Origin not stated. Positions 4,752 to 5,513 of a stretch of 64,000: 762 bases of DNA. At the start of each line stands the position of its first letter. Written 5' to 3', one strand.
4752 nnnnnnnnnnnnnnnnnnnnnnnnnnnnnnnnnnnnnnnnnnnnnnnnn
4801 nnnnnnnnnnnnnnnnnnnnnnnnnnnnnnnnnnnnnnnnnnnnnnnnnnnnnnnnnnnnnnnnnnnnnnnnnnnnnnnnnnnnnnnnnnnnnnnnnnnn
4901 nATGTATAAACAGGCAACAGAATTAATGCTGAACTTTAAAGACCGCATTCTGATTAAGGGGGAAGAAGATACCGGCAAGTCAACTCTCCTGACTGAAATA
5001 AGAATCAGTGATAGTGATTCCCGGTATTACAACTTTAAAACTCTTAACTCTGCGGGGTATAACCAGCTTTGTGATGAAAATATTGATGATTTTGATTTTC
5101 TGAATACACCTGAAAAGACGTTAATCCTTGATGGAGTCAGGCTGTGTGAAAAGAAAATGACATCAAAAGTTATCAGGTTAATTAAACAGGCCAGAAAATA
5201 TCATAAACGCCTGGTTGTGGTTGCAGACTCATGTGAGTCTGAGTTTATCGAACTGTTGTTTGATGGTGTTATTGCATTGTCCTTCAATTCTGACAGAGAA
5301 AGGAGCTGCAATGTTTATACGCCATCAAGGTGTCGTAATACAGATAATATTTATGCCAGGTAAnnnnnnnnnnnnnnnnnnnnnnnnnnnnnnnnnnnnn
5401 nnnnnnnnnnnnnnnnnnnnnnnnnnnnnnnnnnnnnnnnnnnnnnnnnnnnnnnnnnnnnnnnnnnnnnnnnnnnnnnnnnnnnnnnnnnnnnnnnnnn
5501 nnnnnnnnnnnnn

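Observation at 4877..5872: AT-rich two-gene cassette inserted inside the tra operon between traU and trbC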

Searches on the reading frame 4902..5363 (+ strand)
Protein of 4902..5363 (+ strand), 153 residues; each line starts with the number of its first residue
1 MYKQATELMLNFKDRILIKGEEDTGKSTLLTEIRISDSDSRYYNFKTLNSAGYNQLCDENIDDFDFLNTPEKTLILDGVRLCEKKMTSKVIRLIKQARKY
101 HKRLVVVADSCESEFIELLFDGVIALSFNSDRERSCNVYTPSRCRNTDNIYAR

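Call 4: search_protein_families(proteins=[window:4902-5363:+], library=ncbifam, max_evalue=1)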
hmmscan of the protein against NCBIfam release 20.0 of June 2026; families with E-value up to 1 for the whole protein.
window:4902-5363:+ (153 aa): 4 families
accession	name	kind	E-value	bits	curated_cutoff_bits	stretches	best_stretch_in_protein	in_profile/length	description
NF053861.1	DS8_antiphage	equivalog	1.7e-05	22.8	790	1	12-115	369-486/994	anti-phage protein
NF000355.4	ribo_prot_ABC_F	equivalog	0.0059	15.5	380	1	6-37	332-363/499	ribosomal protection-like ABC-F family protein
TIGR00231.1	small_GTP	domain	0.094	12.5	42.5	1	15-45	5-36/164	GTP-binding protein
NF006720.0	PRK09258.1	equivalog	0.19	11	285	1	28-88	190-247/338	3-oxoacyl-ACP synthase III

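Call 7: profile_search(protein=window:4902-5363:+)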
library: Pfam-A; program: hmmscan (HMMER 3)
A. the first sequence (153 residues): domains with independent E <= 10: 9; with E <= 0.001: 1
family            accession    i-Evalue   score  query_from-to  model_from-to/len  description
AAA_14            PF13173.12    0.00096    19.6      16-110         5-98/129  AAA domain
ATPase_2          PF01637.24      0.025    14.8      16-110        23-118/225  ATPase domain predominantly from Archaea
AAA_29            PF13555.12      0.037    14.2       4-30         14-39/61  P-loop containing region of AAA domain
MMR_HSR1          PF01926.29      0.074    13.6      15-110         1-85/113  50S ribosome-binding GTPase
GvpD_P-loop       PF07088.17        0.1    12.9      92-133       138-180/189  GvpD gas vesicle protein, P-loop domain
AAA_22            PF13401.12       0.11    13.2      16-108         8-90/130  AAA domain
AAA_15            PF13175.12       0.11    12.6       2-71         11-55/374  AAA ATPase domain
Sigma54_activat   PF00158.32       0.22    11.6       6-55         15-63/168  Sigma-54 interaction domain
BCL_N             PF04714.18       0.53    10.7      87-110        16-39/49  BCL7, N-terminal conserver region

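Call 9: search_protein_families(proteins=[window:4902-5363:+], library=padloc, max_evalue=1)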
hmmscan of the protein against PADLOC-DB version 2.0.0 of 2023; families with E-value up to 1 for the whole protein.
window:4902-5363:+ (153 aa): 2 families
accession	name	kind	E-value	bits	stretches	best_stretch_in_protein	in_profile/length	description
PDLC04140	mad8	-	0.00077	17.1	1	70-112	191-235/314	mads_8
PDLC04790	PDC-S01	-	0.024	11.4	1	9-81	23-89/422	-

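Call 10: search_protein_families(proteins=[window:4902-5363:+], library=phrogs, max_evalue=1)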
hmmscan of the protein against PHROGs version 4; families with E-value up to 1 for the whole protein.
window:4902-5363:+ (153 aa): 4 families
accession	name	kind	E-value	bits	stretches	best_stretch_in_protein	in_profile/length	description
phrog_27737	-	unknown function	0.026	15.8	1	29-116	20-104/106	-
phrog_3462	-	moron, auxiliary metabolic gene and host takeover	0.037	14.2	0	11-33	164-186/346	nicotinamide-nucleotide adenylyltransferase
phrog_7998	-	unknown function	0.2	11.8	1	4-53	31-81/339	-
phrog_15336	-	unknown function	0.23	13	1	2-61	27-89/97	-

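Call 21: find_homologous_proteins(query=window:4902-5363:+, max_evalue=0.001)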
Query window:4902-5363:+ (153 aa): 21 proteins with E <= 0.001 among 161 candidates.
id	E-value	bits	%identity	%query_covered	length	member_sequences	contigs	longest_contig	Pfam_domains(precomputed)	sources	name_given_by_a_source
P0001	4.1e-91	320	97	98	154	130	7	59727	-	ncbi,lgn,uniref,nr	ncbi:ATP-binding protein [Escherichia coli]|uniref:ATP-binding protein n=1 Tax=Escherichia coli TaxI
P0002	3.9e-90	317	97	98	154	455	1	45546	-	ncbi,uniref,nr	ncbi:ATP-binding protein [Escherichia albertii]|uniref:ATP-binding protein n=1 Tax=Escherichia alber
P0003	2.3e-77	275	93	90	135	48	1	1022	-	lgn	-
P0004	3.2e-65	236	96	75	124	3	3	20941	-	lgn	-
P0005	1.9e-62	227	98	71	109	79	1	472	-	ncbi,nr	ncbi:ATP-binding protein, partial [Escherichia coli]|nr:ATP-binding protein [Escherichia coli]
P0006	4.5e-60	219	96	69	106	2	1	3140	-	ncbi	ncbi:TPA: ATP-binding protein, partial [Escherichia coli]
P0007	1.8e-59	217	97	67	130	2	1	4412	-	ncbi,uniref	ncbi:hypothetical protein [Escherichia coli]|uniref:hypothetical protein n=1 Tax=Escherichia coli Ta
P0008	2.0e-50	188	100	58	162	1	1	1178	-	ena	-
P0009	2.3e-41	159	96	51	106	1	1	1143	-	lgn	-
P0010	1.4e-38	150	99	48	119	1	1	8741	PF21983.3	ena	-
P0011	2.0e-38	149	99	48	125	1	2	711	PF21983.3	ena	-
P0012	4.0e-36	142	55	90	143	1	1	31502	PF20720.4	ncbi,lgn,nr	ncbi:ATP-binding protein [Salmonella enterica]|nr:ATP-binding protein [Salmonella enterica]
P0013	4.7e-36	142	56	90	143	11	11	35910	PF20720.4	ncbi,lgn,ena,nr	ncbi:TPA: sigma 54-interacting transcriptional regulator [Escherichia coli]|nr:sigma 54-interacting 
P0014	2.4e-35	139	54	90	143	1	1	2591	PF20720.4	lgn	-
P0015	4.6e-35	138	55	90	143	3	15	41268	-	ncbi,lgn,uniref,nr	ncbi:ATP-binding protein [Salmonella enterica]|uniref:ATP-binding protein n=1 Tax=Salmonella enteric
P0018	4.0e-29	119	46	90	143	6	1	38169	-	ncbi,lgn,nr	ncbi:TPA: ATP-binding protein [Escherichia coli]|nr:ATP-binding protein [Escherichia coli]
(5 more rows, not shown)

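Call 22: find_encoding_contigs(protein=P0013, flank=5000, max_places=4)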
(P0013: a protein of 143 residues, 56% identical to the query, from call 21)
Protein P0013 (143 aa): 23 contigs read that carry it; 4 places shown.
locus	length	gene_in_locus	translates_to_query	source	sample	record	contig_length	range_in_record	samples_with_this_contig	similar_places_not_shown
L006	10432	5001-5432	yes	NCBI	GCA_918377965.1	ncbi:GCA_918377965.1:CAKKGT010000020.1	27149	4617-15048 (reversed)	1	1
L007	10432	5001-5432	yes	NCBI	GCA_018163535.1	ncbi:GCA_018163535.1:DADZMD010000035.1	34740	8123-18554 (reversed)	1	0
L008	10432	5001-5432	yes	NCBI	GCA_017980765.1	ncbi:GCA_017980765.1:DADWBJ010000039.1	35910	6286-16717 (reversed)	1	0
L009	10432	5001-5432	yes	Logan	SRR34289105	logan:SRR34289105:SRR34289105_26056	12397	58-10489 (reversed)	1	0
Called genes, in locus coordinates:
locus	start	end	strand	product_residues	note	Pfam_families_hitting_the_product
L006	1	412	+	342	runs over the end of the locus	PF00437:T2SSE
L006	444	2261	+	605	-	PF02534:T4SS-DNA_transf, PF10412:TrwB_AAD_bind, PF12696:TraG-D_C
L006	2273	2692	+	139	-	-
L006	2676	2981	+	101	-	PF07424:TrbM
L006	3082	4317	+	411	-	-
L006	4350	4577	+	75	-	-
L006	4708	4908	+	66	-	-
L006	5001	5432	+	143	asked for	PF20720:nSTAND3 (weak)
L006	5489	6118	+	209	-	PF00565:SNase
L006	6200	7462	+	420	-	PF00004:AAA, PF13521:AAA_28 (weak), PF20720:nSTAND3 (weak)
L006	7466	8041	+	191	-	-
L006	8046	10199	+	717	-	PF01751:Toprim, PF01131:Topoisom_bac, PF13342:Toprim_Crpt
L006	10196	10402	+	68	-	PF05321:HHA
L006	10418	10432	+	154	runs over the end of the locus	PF22470:Histone_HNS_N, PF00816:Histone_HNS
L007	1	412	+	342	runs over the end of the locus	PF00437:T2SSE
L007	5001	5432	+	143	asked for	PF20720:nSTAND3 (weak)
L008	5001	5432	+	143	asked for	PF20720:nSTAND3 (weak)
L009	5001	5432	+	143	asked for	PF20720:nSTAND3 (weak)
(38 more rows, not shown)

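Call 23: find_encoding_contigs(protein=P0018, flank=5000, max_places=3)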
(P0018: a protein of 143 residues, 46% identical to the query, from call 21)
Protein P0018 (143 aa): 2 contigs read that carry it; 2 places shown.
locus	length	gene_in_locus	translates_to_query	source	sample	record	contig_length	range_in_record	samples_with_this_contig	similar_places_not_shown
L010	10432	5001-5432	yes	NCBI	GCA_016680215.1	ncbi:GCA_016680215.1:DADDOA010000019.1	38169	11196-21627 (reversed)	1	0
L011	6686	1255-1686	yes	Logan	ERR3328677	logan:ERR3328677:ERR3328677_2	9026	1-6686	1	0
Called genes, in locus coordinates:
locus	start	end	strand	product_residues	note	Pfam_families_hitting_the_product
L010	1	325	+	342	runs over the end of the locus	PF00437:T2SSE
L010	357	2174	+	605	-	PF02534:T4SS-DNA_transf, PF10412:TrwB_AAD_bind, PF12696:TraG-D_C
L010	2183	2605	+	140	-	-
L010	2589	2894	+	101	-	-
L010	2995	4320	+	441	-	-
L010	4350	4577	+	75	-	-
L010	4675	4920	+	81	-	-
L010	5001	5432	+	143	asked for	-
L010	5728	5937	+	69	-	-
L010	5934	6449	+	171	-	PF00565:SNase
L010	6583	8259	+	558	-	PF14284:PcfJ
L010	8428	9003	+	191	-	-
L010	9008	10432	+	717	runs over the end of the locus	PF01751:Toprim, PF01131:Topoisom_bac, PF13342:Toprim_Crpt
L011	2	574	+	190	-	?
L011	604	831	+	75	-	-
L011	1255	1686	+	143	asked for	-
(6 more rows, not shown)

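Call 30: search_dna_similar(query=window:4902-5363:+, collection=plasmids, mode=protein, max_rows=40, rows=spread, max_evalue=0.001)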
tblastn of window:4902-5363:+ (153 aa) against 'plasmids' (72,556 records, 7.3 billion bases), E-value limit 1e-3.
Records with a match: 740; places in all: 746; records where one place covers at least 80% of the query: 728.
Best place of each record, by identity: >=99% 37; 95-99% 237; 80-90% 3; <60% 463.
By first word of the organism name: Escherichia 606; Salmonella 58; Shigella 36; Klebsiella 29; Citrobacter 3; uncultured 2; Providencia 2; Kluyvera 1; Cronobacter 1; Yersinia 1; and 1 more.
By predicted mobility (MOB-suite, as given by PLSDB): conjugative 721; non-mobilizable 10; mobilizable 9.
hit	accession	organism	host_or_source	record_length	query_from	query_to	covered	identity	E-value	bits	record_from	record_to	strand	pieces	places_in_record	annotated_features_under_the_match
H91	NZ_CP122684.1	Escherichia coli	Sus scrofa,feces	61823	1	153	100%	100.0%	3e-97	313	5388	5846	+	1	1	hypothetical protein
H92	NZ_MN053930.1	Escherichia coli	Homo sapiens,feces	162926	1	153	100%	99.3%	6e-97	312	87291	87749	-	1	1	hypothetical protein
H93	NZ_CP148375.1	Escherichia coli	Homo sapiens,single cell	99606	1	153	100%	98.0%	4e-95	306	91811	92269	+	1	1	hypothetical protein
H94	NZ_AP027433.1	Escherichia coli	Sus scrofa,cell culture,feces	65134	1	153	100%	98.0%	1e-94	305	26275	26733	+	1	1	hypothetical protein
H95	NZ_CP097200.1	Escherichia coli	pig,pure culture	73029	1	153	100%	98.0%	1e-94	305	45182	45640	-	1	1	hypothetical protein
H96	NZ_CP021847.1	Escherichia coli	Homo sapiens,urine; urinary tract ...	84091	1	153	100%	98.0%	1e-94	305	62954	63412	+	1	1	hypothetical protein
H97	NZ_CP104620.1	Escherichia coli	cell culture,chicken feces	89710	1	153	100%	98.0%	1e-94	305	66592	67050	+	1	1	hypothetical protein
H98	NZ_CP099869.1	Escherichia albertii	EW,cell culture,feces,Poyang Lake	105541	1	153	100%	98.0%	1e-94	305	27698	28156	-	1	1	hypothetical protein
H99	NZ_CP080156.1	Escherichia coli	chicken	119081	1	153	100%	98.0%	1e-94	305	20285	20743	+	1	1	hypothetical protein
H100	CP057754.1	Escherichia coli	culture,Pooled pig faecal samples ...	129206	1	153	100%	98.0%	1e-94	305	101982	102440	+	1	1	ATP-binding protein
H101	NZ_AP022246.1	Escherichia coli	-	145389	1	153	100%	98.0%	1e-94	305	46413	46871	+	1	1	hypothetical protein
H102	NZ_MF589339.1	Escherichia coli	-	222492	1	153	100%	98.0%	1e-94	305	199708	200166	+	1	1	hypothetical protein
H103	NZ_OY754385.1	Escherichia coli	hen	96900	1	150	98%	98.7%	1e-93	302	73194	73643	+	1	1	hypothetical protein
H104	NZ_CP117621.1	Escherichia albertii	Grus grus,whole organism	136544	1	150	98%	98.0%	8e-93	300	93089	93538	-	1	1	hypothetical protein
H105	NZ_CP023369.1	Escherichia coli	canine,whole organism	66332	1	150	98%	97.3%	2e-92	299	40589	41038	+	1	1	hypothetical protein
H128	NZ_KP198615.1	Escherichia coli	-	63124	1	141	92%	41.8%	2e-24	104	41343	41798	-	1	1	YfdA protein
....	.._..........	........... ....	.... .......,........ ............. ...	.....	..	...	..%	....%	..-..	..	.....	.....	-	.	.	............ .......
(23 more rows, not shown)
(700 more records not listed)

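Call 32: get_annotated_region(hit=H128, flank=5000)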
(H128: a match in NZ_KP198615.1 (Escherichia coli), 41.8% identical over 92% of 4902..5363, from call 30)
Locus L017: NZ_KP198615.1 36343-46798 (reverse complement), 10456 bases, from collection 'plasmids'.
description: Escherichia coli strain P0421T plasmid pCTXM132_P0421, complete sequence
organism: Escherichia coli (NCBI taxid 562)
taxonomy: Bacteria; Pseudomonadota; Gammaproteobacteria; Enterobacterales; Enterobacteriaceae; Escherichia; Escherichia coli
host: -; source: -; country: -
typing (MOB-suite, as given by PLSDB): conjugative; replicon IncI2; relaxase MOBP; mating-pair formation MPF_T
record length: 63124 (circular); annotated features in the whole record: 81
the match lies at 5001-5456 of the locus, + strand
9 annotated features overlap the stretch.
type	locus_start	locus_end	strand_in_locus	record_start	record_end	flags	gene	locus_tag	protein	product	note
CDS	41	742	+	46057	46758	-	-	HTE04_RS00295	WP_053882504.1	TrbG/VirB9 family P-type conjugative transfer protein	-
CDS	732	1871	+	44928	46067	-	-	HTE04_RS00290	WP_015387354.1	TrbI/VirB10 family protein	-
CDS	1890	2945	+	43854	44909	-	virB11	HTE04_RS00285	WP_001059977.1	P-type DNA transfer ATPase VirB11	GO:0044097 - secretion by the type IV secretion system [Evidence IEA]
CDS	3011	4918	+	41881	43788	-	-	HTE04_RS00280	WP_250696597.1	type IV secretory system conjugative DNA transfer family protein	-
CDS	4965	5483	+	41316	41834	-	-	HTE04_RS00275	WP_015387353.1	YfdA protein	-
CDS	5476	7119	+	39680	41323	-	-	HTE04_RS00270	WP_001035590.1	PilN family type IVB pilus formation outer membrane protein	GO:0009297 - pilus assembly [Evidence IEA]; GO:0009306 - protein secretion [Evidence IEA]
CDS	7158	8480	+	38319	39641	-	pilO2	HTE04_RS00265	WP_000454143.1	type 4b pilus protein PilO2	-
CDS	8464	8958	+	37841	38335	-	pilP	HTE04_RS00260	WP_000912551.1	type IV pilus biogenesis protein PilP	GO:0009297 - pilus assembly [Evidence IEA]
CDS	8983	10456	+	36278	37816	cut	-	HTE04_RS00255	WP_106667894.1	ATPase, T2SS/T4P/T4SS family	-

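Call 33: get_annotated_region(hit=H130, flank=4000)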
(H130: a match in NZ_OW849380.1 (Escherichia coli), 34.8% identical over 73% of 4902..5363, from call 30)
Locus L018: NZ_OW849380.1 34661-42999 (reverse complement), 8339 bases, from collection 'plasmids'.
description: Escherichia coli isolate 162 plasmid P3, complete sequence
organism: Escherichia coli (NCBI taxid 562)
taxonomy: Bacteria; Pseudomonadota; Gammaproteobacteria; Enterobacterales; Enterobacteriaceae; Escherichia; Escherichia coli
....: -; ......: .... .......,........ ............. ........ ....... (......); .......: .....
typing (MOB-suite, as given by PLSDB): conjugative; replicon rep_cluster_1368; relaxase MOBP; mating-pair formation MPF_T
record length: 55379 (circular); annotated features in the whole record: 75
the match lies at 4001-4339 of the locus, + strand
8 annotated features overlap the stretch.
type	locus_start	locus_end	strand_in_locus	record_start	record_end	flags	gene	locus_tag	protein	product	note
CDS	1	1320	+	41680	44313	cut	traI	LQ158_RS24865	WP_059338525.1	TraI/MobA(P) family conjugative relaxase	-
CDS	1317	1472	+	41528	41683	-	-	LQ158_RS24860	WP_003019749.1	type IV secretory system conjugative DNA transfer family protein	-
CDS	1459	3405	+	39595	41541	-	-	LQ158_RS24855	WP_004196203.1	type IV secretory system conjugative DNA transfer family protein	-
CDS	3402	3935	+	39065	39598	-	traF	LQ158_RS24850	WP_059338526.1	conjugative transfer signal peptidase TraF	-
CDS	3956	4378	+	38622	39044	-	-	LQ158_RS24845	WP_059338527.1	hypothetical protein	-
CDS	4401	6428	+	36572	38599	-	-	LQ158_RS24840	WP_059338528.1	DNA topoisomerase 3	GO:0006265 - DNA topological change [Evidence IEA]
CDS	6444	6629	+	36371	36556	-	-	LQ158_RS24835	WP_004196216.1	hypothetical protein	-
CDS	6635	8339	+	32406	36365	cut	-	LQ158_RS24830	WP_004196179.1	zincin-like metallopeptidase domain-containing protein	-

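Call 38: find_homologous_proteins(query=A1, max_evalue=0.001)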
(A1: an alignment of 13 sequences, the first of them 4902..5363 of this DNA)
Query A1 (13 sequences) (153 aa, profile of the alignment): 67 proteins with E <= 0.001 among 3015 candidates.
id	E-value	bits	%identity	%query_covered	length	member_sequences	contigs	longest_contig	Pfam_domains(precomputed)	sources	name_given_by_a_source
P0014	1.3e-71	257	54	90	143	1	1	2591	PF20720.4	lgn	-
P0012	2.0e-71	256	55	90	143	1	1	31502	PF20720.4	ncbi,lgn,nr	ncbi:ATP-binding protein [Salmonella enterica]|nr:ATP-binding protein [Salmonella enterica]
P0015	8.4e-71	254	55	90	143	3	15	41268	-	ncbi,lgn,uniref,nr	ncbi:ATP-binding protein [Salmonella enterica]|uniref:ATP-binding protein n=1 Tax=Salmonella enteric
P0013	1.7e-70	253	56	90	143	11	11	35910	PF20720.4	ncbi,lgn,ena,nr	ncbi:TPA: sigma 54-interacting transcriptional regulator [Escherichia coli]|nr:sigma 54-interacting 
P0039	2.0e-67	243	53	90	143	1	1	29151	-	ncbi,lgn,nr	ncbi:ATP-binding protein [Salmonella enterica]|nr:ATP-binding protein [Salmonella enterica]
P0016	8.6e-67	241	54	90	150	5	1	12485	PF20720.4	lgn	-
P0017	1.4e-66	241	48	90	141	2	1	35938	PF20720.4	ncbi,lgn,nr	ncbi:ATP-binding protein [Escherichia coli]|nr:ATP-binding protein [Escherichia coli]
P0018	5.9e-66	239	46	90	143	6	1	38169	-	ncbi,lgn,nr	ncbi:TPA: ATP-binding protein [Escherichia coli]|nr:ATP-binding protein [Escherichia coli]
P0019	1.8e-65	237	45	90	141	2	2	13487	PF20720.4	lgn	-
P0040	5.5e-64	232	54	90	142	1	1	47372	PF20720.4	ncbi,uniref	ncbi:ATP-binding protein [Enterobacter asburiae]|uniref:ATP-binding protein n=1 Tax=Enterobacter asb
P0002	2.2e-63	230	97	98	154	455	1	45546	-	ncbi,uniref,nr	ncbi:ATP-binding protein [Escherichia albertii]|uniref:ATP-binding protein n=1 Tax=Escherichia alber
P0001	3.4e-62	226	97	98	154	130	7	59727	-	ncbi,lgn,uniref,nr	ncbi:ATP-binding protein [Escherichia coli]|uniref:ATP-binding protein n=1 Tax=Escherichia coli TaxI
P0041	2.0e-57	211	49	90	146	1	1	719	-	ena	-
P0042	2.0e-55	205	46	91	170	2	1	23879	PF20720.4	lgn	-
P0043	2.2e-55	204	46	89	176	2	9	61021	PF20720.4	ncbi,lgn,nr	ncbi:TPA: ATP-binding protein [Escherichia coli]|nr:ATP-binding protein [Salmonella enterica] HCN422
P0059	1.1e-42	163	42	86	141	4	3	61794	-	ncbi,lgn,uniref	ncbi:ATP-binding protein [Hafnia paralvei]|uniref:ATP-binding protein n=1 Tax=Hafnia paralvei TaxID=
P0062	7.9e-39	151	39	89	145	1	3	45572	-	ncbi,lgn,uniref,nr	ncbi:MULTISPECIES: hypothetical protein [Serratia]|uniref:hypothetical protein n=1 Tax=Serratia TaxI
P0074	1.7e-30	124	34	90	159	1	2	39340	-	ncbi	ncbi:ATP-binding protein [Providencia rettgeri]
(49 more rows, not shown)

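Call 46: predict_structure(alignment_id=A3)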
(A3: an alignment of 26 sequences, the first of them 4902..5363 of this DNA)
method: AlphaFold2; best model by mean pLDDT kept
length: 153 residues; sequences in the alignment: 26
mean_pLDDT: 83.2   pTM: 0.81
mean pLDDT of the five models: 83.2, 82.5, 81.7, 81.5, 79.9
residues with pLDDT >= 90: 68; 70-90: 60; 50-70: 15; < 50: 10
segments of 3 or more residues with pLDDT < 50: 144-153
pLDDT, mean of each block of 10 residues (from residue 1): 85 89 88 76 81 83 92 93 77 91 91 82 91 89 53 37
secondary structure, 60 per line:
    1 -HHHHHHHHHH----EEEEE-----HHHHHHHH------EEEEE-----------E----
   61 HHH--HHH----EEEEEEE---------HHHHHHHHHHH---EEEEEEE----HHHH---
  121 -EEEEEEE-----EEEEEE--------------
elements in order: H2-11 E16-20 H26-33 E40-44 E73-79 H89-99 E103-109 H114-117 E122-128 E134-139
